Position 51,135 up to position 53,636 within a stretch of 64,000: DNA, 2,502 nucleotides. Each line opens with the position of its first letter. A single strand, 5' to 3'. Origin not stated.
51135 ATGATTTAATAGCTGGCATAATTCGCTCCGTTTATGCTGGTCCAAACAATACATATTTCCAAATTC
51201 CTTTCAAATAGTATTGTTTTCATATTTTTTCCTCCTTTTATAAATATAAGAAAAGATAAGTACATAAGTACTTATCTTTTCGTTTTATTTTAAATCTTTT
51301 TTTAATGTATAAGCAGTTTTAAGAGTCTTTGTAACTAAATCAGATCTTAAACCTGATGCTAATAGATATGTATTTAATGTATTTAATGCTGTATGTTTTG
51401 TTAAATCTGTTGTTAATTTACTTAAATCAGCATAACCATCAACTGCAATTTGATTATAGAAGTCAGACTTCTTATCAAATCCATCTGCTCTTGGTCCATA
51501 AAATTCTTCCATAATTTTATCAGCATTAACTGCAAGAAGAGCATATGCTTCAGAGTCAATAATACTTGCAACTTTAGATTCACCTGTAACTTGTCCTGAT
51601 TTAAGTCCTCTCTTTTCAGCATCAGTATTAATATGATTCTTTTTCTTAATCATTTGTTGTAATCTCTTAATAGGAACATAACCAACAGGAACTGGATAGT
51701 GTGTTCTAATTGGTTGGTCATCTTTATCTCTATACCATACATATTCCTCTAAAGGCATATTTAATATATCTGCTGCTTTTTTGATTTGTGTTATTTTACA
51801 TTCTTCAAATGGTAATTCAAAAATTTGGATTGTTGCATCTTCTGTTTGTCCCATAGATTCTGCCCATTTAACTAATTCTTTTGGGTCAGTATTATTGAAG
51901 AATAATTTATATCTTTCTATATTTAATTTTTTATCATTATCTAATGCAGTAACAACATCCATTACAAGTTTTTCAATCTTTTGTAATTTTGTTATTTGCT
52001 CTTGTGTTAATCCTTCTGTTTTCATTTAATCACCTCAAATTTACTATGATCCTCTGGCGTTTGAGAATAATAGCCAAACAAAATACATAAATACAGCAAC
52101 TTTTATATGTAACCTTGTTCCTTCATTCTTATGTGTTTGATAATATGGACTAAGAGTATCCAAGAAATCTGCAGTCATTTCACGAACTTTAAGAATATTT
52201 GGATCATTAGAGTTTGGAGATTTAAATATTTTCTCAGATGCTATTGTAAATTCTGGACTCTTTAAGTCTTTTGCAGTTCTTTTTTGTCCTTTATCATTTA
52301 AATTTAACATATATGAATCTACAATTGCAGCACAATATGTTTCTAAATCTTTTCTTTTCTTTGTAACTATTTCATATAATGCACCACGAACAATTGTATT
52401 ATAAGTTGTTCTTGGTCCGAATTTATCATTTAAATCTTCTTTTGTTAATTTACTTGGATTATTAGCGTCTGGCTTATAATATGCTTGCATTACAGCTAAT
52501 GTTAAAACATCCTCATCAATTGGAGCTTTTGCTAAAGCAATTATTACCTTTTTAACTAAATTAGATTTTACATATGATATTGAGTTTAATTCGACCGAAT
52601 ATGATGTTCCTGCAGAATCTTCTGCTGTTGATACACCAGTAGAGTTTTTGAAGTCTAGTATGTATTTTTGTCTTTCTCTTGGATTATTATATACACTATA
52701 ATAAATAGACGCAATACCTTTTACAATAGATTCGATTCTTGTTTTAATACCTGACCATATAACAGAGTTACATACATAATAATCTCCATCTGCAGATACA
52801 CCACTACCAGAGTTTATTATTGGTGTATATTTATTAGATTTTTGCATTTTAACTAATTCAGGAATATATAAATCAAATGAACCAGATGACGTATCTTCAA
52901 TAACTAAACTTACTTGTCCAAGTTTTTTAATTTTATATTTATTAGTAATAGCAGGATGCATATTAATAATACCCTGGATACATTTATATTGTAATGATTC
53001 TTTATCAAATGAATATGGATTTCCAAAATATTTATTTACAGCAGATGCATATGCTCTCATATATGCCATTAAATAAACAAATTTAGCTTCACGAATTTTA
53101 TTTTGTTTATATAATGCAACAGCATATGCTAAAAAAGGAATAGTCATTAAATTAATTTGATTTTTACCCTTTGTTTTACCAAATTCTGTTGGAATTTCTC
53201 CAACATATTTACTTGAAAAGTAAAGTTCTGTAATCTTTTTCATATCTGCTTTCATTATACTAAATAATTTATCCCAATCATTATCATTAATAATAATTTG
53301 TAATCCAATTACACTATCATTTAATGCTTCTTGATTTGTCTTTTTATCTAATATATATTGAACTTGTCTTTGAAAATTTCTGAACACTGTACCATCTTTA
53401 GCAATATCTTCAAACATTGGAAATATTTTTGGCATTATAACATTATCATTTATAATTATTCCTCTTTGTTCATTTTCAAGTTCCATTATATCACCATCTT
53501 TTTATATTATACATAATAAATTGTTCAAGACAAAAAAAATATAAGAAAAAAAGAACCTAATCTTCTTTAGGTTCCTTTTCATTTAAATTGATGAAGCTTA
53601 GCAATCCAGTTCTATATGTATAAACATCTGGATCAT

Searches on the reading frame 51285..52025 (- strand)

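Call 99: search_protein_families(library=phrogs, proteins=[window:51285-52025:-], max_evalue=0.0001)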
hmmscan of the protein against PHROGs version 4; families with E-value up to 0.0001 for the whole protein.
window:51285-52025:- (246 aa): 2 families
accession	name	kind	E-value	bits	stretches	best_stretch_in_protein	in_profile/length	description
phrog_3233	-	DNA, RNA and nucleotide metabolism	4.1e-37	129.2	1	15-231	6-223/225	RNA polymerase beta subunit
phrog_23439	-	other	2.1e-29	103.8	1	7-152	275-422/423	hydrolase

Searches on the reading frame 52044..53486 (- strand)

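Call 8: search_protein_families(library=phrogs, proteins=[window:52044-53486:-], max_evalue=0.00001)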
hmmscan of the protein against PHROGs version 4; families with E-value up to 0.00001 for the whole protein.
window:52044-53486:- (480 aa): 1 family
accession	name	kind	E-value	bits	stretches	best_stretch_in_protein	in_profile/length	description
phrog_2921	-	unknown function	5.9e-14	52.9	1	329-476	264-409/413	-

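Call 19: search_protein_families(library=pfam, proteins=[window:52044-53486:-], max_evalue=0.001)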
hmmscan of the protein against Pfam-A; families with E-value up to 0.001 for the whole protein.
window:52044-53486:- (480 aa): 0 families
